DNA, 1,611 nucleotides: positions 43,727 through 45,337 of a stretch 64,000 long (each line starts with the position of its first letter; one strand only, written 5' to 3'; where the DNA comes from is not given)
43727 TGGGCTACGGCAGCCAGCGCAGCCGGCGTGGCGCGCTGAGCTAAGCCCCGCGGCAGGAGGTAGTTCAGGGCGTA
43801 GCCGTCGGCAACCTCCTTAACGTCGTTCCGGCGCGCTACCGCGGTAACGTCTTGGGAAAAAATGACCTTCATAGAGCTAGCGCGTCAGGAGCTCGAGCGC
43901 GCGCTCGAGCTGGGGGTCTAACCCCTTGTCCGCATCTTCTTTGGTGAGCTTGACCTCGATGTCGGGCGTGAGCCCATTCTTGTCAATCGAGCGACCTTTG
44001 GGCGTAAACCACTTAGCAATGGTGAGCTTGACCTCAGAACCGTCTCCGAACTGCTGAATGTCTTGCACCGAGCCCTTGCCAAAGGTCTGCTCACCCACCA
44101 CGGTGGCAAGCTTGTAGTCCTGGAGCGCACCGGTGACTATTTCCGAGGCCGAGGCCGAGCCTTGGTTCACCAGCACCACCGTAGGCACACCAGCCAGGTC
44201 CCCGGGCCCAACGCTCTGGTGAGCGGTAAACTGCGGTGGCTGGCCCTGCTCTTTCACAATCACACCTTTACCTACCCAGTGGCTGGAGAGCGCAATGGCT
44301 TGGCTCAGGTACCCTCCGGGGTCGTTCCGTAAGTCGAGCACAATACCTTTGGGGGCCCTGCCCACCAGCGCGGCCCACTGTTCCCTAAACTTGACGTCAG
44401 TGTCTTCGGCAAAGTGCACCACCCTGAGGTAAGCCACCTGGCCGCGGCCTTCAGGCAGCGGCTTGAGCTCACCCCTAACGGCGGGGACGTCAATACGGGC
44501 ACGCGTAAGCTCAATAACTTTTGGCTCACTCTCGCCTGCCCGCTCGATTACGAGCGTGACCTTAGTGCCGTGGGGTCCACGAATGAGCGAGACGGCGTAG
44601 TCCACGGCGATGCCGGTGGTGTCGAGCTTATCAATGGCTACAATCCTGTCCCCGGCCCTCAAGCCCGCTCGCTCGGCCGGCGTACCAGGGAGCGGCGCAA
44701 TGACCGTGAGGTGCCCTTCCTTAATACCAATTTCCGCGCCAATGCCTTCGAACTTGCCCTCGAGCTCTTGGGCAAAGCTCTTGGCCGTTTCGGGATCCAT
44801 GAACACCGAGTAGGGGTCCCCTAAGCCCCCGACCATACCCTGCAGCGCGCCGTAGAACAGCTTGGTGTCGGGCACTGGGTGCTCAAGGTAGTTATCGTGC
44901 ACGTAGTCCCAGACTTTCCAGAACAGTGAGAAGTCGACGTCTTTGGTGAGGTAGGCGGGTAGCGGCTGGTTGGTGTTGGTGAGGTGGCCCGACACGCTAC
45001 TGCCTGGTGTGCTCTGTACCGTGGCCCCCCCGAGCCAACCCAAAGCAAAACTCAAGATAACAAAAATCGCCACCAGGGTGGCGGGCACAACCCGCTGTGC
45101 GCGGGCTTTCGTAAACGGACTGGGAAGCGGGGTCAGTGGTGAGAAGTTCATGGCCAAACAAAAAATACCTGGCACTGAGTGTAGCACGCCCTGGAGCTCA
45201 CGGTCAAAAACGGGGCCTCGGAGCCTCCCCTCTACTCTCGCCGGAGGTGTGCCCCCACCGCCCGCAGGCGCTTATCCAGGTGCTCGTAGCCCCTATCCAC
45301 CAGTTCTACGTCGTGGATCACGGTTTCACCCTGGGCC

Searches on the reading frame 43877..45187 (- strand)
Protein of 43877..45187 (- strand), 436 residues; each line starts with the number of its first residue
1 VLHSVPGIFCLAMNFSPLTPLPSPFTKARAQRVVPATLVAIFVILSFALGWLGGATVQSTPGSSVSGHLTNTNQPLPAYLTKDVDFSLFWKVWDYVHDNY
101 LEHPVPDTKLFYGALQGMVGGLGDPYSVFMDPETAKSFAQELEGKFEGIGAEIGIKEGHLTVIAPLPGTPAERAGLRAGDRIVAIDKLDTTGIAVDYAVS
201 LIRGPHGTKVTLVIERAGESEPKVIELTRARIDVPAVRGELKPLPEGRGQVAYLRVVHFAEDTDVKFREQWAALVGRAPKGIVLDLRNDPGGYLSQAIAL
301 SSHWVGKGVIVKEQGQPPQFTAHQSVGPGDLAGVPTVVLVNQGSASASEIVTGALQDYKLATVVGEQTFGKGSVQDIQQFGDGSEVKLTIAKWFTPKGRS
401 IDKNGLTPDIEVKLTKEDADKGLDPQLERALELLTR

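Call 83: search_protein_families(library=pfam, proteins=[window:43877-45187:-], max_evalue=0.001)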
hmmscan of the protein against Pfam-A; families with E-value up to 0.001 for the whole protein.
window:43877-45187:- (436 aa): 5 families
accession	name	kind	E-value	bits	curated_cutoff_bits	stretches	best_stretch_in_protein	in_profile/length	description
PF03572.23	Peptidase_S41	-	5.2e-49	166.4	24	1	251-412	2-165/165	Peptidase family S41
PF17820.7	PDZ_6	-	1.1e-14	54.3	27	1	162-216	2-54/54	PDZ domain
PF00595.29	PDZ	-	5e-11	43.3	23.2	1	147-215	10-81/81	PDZ domain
PF22694.1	CtpB_N-like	-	3.7e-10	40.6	27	1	85-134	37-85/85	Activating protease CtpB N-terminal domain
PF13180.12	PDZ_2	-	3.2e-05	24.6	27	1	149-220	3-73/80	PDZ domain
